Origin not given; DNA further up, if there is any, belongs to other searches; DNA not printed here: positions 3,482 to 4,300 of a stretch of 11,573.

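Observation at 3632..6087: MobB-like GTPase tightly linked to archease-RtcB: candidate three-gene RNA-repair operon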

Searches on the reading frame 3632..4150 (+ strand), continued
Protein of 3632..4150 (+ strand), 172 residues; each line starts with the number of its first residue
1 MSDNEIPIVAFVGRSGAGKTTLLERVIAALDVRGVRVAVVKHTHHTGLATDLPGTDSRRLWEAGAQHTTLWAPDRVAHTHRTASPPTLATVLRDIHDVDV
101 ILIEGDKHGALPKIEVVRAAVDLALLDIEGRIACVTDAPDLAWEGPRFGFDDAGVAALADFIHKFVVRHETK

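Call 38: find_encoding_contigs(protein=P0113, flank=8000, max_places=1)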
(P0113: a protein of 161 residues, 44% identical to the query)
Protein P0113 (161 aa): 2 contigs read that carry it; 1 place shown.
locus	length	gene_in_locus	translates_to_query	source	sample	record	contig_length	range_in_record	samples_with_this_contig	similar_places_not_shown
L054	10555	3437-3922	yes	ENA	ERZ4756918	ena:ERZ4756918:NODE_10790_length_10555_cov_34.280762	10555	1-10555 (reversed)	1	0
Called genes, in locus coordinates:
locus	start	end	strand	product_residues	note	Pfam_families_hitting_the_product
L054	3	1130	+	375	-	?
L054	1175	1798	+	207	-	-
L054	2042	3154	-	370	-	PF02746:MR_MLE_N, PF13378:MR_MLE_C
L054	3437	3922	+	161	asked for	PF03205:MobB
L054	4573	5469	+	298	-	PF02826:2-Hacid_dh_C (weak), PF03446:NAD_binding_2, PF03807:F420_oxidored (faint), PF14833:NAD_binding_11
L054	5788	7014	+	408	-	-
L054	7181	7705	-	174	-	PF14512:TM1586_NiRdase (faint), PF00881:Nitroreductase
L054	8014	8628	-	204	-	-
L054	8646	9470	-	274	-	PF13489:Methyltransf_23 (weak), PF00398:RrnaAD (weak), PF02475:TRM5-TYW2_MTfase (weak), PF08241:Methyltransf_11, PF13649:Methyltransf_25, PF13847:Methyltransf_31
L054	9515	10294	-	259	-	PF03328:HpcH_HpaI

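Call 41: list_cluster_members(proteins=[P0001, P0002, P0008, P0012, P0039, P0074, P0084, P0093, P0096, P0080])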
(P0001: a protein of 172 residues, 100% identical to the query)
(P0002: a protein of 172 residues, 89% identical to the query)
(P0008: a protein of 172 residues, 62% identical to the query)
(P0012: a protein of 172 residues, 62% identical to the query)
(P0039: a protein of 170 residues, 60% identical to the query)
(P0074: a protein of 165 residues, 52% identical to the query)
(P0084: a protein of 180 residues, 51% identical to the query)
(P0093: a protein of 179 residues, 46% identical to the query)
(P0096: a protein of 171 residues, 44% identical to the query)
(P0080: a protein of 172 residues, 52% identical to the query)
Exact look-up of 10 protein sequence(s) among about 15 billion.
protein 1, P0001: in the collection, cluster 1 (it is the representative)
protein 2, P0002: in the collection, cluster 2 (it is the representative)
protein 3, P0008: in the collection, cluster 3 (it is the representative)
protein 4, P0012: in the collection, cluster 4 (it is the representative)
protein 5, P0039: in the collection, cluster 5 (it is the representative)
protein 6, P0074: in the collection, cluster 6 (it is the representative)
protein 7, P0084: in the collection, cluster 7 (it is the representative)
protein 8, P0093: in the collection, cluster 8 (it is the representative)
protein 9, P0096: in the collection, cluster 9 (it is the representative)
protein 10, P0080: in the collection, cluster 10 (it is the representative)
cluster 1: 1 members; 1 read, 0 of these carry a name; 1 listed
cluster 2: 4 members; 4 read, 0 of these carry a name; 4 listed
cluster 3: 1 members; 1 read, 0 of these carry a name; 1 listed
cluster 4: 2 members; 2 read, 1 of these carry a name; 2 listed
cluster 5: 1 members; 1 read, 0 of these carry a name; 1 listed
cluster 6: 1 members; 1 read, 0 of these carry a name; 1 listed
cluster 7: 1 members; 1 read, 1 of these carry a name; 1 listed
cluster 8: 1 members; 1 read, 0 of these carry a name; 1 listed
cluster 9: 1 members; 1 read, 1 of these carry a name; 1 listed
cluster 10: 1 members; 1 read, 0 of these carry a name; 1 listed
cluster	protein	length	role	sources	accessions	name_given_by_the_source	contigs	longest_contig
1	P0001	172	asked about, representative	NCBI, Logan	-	-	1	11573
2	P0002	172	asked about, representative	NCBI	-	-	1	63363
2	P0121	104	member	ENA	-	-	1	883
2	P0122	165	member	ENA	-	-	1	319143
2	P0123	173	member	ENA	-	-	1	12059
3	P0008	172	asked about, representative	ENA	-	-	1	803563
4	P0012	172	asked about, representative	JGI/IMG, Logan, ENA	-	-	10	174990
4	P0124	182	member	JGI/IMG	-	molybdopterin-guanine dinucleotide biosynthesis protein MobB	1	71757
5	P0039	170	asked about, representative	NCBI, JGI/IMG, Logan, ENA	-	-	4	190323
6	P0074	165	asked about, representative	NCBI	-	-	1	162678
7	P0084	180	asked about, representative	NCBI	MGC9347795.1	MAG: molybdopterin-guanine dinucleotide biosynthesis protein B [Anaerolineae bacterium]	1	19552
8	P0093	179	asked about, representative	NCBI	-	-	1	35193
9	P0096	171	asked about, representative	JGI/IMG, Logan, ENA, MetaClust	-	\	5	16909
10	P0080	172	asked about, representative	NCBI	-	-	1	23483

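Call 47: search_protein_families(library=ncbifam, proteins=[L007:9444-10001:+, L046:7439-7996:+, L053:3020-3577:+, L008:10910-11515:+, L052:5939-6310:+, L002:9619-9999:+], max_evalue=0.01)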
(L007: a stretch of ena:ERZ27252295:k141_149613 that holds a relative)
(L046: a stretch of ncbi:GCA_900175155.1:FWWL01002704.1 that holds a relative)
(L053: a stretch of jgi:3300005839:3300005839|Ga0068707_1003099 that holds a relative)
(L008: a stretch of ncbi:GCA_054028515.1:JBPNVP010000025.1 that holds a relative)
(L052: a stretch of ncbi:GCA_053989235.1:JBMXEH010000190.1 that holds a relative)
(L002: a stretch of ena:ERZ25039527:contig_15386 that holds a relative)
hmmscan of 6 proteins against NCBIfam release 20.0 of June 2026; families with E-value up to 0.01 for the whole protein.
L007:9444-10001:+ (185 aa): 1 family
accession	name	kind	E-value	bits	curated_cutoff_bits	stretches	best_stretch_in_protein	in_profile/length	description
TIGR02357.1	ECF_ThiT_YuaJ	equivalog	0.00015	21.8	108.45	1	7-72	2-66/183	energy-coupled thiamine transporter ThiT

L046:7439-7996:+ (185 aa): 0 families

L053:3020-3577:+ (185 aa): 2 families
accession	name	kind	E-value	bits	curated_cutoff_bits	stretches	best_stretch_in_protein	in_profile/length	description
TIGR04518.1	ECF_S_folT_fam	subfamily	0.00039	20.2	60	1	4-82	2-74/163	folate family ECF transporter S component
TIGR02357.1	ECF_ThiT_YuaJ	equivalog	0.0067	16.4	108.45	1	7-88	2-82/183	energy-coupled thiamine transporter ThiT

L008:10910-11515:+ (201 aa): 0 families

L052:5939-6310:+ (123 aa): 6 families
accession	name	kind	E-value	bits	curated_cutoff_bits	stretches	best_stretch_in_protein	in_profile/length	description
TIGR02173.1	cyt_kin_arch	equivalog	0.0017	18.4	102.1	0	46-104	83-145/169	(d)CMP kinase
NF006743.0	PRK09270.1-2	equivalog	0.0019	17.3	227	1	4-29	26-51/217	nucleoside/nucleotide kinase family protein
NF005252.0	PRK06762.1-3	equivalog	0.0031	17.3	258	0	3-34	8-40/189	hypothetical protein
NF003828.1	PRK05416.1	equivalog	0.0065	16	244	0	81-119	118-155/278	RNase adapter RapZ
TIGR00017.1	cmk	equivalog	0.0094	15.7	135.55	0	7-27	3-23/217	(d)CMP kinase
NF006746.0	PRK09270.1-5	subfamily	0.0099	14.8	250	0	4-28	19-43/210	nucleoside/nucleotide kinase family protein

L002:9619-9999:+ (126 aa): 2 families
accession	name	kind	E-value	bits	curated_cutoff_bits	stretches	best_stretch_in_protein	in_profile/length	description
NF006743.0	PRK09270.1-2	equivalog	0.0049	15.9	227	1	4-25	29-50/217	nucleoside/nucleotide kinase family protein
NF009379.0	PRK12740.1-3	equivalog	0.0072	14.9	513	1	3-23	8-28/674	elongation factor G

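Call 48: search_protein_families(library=pfam, proteins=[L007:9444-10001:+, L008:10910-11515:+, L052:5939-6310:+, L002:9619-9999:+, P0056, P0025], max_evalue=0.01)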
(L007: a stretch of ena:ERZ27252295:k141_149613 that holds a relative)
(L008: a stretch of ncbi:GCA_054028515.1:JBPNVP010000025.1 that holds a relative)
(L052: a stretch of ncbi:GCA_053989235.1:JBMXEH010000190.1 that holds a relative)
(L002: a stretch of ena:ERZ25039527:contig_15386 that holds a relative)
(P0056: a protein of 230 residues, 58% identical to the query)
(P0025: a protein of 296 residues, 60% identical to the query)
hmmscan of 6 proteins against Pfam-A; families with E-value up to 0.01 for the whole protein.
L007:9444-10001:+ (185 aa): 2 families
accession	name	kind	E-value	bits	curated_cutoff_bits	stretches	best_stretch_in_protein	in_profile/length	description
PF12822.12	ECF_trnsprt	-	3.7e-19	69.8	30.7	1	7-169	1-169/169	ECF transporter, substrate-specific component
PF09515.15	Thia_YuaJ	-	0.00024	21.7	25.8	1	12-73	4-63/177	Thiamine transporter protein (Thia_YuaJ)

L008:10910-11515:+ (201 aa): 0 families

L052:5939-6310:+ (123 aa): 6 families
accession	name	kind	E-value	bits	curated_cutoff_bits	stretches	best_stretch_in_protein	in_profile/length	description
PF13238.12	AAA_18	-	2.7e-05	25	29.4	1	9-51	1-45/128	AAA domain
PF07931.18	CPT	-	9.6e-05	22.7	22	0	37-116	90-171/172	Chloramphenicol phosphotransferase-like protein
PF02224.24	Cytidylate_kin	-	0.00094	19.4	26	0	9-27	1-19/211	Cytidylate kinase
PF03668.21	RapZ-like_N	-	0.0012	19.1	25.4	0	82-116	121-154/158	RapZ-like N-terminal domain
PF13521.12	AAA_28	-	0.0017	19.1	27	1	11-33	4-27/164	AAA domain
PF01712.25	dNK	-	0.0095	16.2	27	0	9-30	1-22/203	Deoxynucleoside kinase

L002:9619-9999:+ (126 aa): 5 families
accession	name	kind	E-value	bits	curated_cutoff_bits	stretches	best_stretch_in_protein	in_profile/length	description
PF07931.18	CPT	-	3.4e-05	24.2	22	0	32-109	88-167/172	Chloramphenicol phosphotransferase-like protein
PF13238.12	AAA_18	-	6.5e-05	23.8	29.4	1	6-44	1-42/128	AAA domain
PF13521.12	AAA_28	-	0.00053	20.7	27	1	6-76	2-77/164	AAA domain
PF02224.24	Cytidylate_kin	-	0.0015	18.8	26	0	6-25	1-21/211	Cytidylate kinase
PF00910.28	RNA_helicase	-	0.0097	16.8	21.5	1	8-62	3-62/105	RNA helicase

P0056 (230 aa): 13 families
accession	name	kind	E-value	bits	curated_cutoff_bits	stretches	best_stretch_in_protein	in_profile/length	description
PF03205.20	MobB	-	3.7e-34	117.9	26.6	1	72-200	2-132/133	Molybdopterin guanine dinucleotide synthesis protein B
PF25734.1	RelB_like_antitoxin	-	3.2e-10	40.1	27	1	3-44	2-43/43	Putative antitoxin family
PF01656.29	CbiA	-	0.00014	22.3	25.4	1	76-104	6-34/125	CobQ/CobB/MinD/ParA nucleotide binding domain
PF02492.25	cobW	-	0.00024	21.2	20.7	1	71-167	2-90/180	CobW/HypB/UreG, nucleotide-binding domain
PF10412.15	TrwB_AAD_bind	-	0.00074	19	20.5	1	72-129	18-65/387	Type IV secretion-system coupling protein DNA-binding domain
PF03193.22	RsgA_GTPase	-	0.0013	19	30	1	61-105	98-139/174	RsgA GTPase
PF03308.22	MeaB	-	0.0022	17.5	23.1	1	72-103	36-67/273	Methylmalonyl Co-A mutase-associated GTPase MeaB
PF05729.18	NACHT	-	0.0031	17.8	26.7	0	71-96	2-27/167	NACHT domain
PF00448.28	SRP54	-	0.0035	17.4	22.7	1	72-103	4-35/196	SRP54-type protein, GTPase domain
PF13401.12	AAA_22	-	0.0041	17.9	27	0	72-103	8-33/130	AAA domain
PF13481.12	AAA_25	-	0.0042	17.2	27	1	72-172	36-155/195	AAA domain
PF00005.33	ABC_tran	-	0.005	17.9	25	1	71-92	13-34/137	ABC transporter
PF13604.12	AAA_30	-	0.0051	17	27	1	73-109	22-58/191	AAA domain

P0025 (296 aa): 30 families (the best 25 are shown)
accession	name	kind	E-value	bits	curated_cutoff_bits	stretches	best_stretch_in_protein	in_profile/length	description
PF03205.20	MobB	-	1.7e-38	131.9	26.6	1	134-264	1-133/133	Molybdopterin guanine dinucleotide synthesis protein B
PF01926.29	MMR_HSR1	-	4.8e-07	30.3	21.9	0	136-174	3-41/113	50S ribosome-binding GTPase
PF13238.12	AAA_18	-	1.2e-06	29.4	29.4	1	6-37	1-35/128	AAA domain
PF03308.22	MeaB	-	3.5e-06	26.7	23.1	1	131-166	32-67/273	Methylmalonyl Co-A mutase-associated GTPase MeaB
PF00005.33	ABC_tran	-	5.1e-06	27.6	25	0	133-163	12-42/137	ABC transporter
PF13555.12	AAA_29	-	2e-05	24.7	27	0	136-156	26-46/61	P-loop containing region of AAA domain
PF00009.33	GTP_EFTU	-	2.5e-05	24.4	26.5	0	3-37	3-37/188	Elongation factor Tu GTP binding domain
PF13521.12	AAA_28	-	5.5e-05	23.9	27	1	5-35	1-33/164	AAA domain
PF07931.18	CPT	-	6.6e-05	23.2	22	0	37-109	93-167/172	Chloramphenicol phosphotransferase-like protein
PF19993.5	DO-GTPase2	-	0.0001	22.5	27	0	134-158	2-26/226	Double-GTPase 2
PF13401.12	AAA_22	-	0.00011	23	27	0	133-171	6-42/130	AAA domain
PF03266.21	NTPase_1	-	0.00012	22.4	23.9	1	139-171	6-39/168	NTPase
PF01583.26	APS_kinase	-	0.00018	22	21.1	0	135-186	5-57/152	Adenylylsulphate kinase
PF20720.3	nSTAND3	-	0.00019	21.6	27.2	0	138-168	23-52/155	Novel STAND NTPase 3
PF02492.25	cobW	-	0.00033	20.7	20.7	1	136-230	7-90/180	CobW/HypB/UreG, nucleotide-binding domain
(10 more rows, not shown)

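Call 89: search_protein_families(library=padloc, proteins=[window:3632-4150:+], max_evalue=0.001)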
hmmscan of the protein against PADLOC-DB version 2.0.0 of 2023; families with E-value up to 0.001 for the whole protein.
window:3632-4150:+ (172 aa): 5 families
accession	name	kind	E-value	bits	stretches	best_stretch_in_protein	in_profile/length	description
PDLC04140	mad8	-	5.6e-06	24.1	1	4-51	25-68/314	mads_8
PDLC04135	mad3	-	4.5e-05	21.1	1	8-34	24-50/374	mads_3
PDLC02756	PbeC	-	9.9e-05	19.5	1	3-30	28-55/643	PbeC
PDLC02663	DndD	-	0.00063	16.7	1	3-30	30-57/675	DndD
PDLC02668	DndD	-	0.00072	16.6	1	3-29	27-53/659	DndD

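Call 91: search_protein_families(library=pfam, proteins=[L010:204-689:+, L010:692-1015:+, L010:849-4238:-, L010:1896-3656:+, L010:4368-5150:-], max_evalue=0.001)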
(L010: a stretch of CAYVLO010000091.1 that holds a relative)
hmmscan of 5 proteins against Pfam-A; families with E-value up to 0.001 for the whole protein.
L010:204-689:+ (161 aa): 3 families
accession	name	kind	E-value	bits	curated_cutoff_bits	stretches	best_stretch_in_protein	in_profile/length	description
PF03205.20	MobB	-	8.6e-41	139.4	26.6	1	6-135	2-133/133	Molybdopterin guanine dinucleotide synthesis protein B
PF01656.29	CbiA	-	0.00019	21.8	25.4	1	10-38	6-34/125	CobQ/CobB/MinD/ParA nucleotide binding domain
PF03308.22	MeaB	-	0.00076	19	23.1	0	6-37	36-67/273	Methylmalonyl Co-A mutase-associated GTPase MeaB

L010:692-1015:+ (107 aa): 1 family
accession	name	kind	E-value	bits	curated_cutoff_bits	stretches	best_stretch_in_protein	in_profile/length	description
PF12804.13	NTP_transf_3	-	8.5e-09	36.2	27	1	13-46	1-34/160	MobA-like NTP transferase domain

L010:849-4238:- (1129 aa): 4 families
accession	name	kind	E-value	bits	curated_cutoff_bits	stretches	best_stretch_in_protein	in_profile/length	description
PF00271.37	Helicase_C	-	4.7e-15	56.2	23.5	1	713-834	3-110/110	Helicase conserved C-terminal domain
PF13091.12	PLDc_2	-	8.6e-12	45.5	27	1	110-224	48-132/132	PLD-like domain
PF00176.29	SNF2-rel_dom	-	5.1e-09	36.1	24.9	0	385-483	127-224/290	SNF2-related domain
PF04851.21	ResIII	-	9.7e-06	26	22.5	0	283-425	4-163/164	Type III restriction enzyme, res subunit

L010:1896-3656:+ (586 aa): 0 families

L010:4368-5150:- (260 aa): 1 family
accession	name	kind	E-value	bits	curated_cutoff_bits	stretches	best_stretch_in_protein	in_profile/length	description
PF12686.12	DUF3800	-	4.5e-05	24.6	21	1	10-161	1-102/149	Protein of unknown function (DUF3800)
